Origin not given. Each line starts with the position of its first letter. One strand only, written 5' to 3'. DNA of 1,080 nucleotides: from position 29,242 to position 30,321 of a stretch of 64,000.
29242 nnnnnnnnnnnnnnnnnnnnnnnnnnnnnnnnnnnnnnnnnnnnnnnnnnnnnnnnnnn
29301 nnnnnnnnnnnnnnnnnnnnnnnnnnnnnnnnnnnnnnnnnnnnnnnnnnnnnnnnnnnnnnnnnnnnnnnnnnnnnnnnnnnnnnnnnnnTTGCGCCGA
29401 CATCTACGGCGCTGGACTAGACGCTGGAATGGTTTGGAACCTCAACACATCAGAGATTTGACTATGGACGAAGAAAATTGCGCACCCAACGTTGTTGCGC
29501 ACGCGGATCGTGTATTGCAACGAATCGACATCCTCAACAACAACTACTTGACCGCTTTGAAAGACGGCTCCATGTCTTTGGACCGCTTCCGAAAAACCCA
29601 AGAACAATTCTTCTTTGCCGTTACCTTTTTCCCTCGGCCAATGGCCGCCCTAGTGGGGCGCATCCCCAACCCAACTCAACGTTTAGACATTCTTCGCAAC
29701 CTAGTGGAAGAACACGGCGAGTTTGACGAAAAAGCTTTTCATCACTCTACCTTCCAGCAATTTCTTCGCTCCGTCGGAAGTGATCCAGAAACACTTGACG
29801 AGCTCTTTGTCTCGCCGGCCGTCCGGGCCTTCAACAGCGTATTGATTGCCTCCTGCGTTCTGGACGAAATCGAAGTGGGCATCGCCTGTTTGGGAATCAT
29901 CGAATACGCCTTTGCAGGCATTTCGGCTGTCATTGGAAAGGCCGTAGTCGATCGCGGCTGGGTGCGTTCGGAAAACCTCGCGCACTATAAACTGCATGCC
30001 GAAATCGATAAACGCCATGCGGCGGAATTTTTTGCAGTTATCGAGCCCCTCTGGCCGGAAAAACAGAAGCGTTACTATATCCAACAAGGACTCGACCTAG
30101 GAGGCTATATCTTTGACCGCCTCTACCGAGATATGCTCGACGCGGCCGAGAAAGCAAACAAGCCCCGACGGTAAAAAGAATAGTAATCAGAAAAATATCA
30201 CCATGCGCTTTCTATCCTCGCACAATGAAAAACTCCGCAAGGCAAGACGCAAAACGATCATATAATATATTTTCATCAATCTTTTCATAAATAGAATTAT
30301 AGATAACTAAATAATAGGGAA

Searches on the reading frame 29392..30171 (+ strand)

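Call 52: search_protein_families(library=pfam, proteins=[window:29392-30171:+], max_evalue=0.001)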
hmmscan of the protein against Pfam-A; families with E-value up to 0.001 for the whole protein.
window:29392-30171:+ (260 aa): 1 family
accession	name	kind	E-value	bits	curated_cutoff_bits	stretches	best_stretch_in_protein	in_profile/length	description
PF14518.11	Haem_oxygenas_2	-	3.9e-18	66.3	28.9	1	71-224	5-158/177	Iron-containing redox enzyme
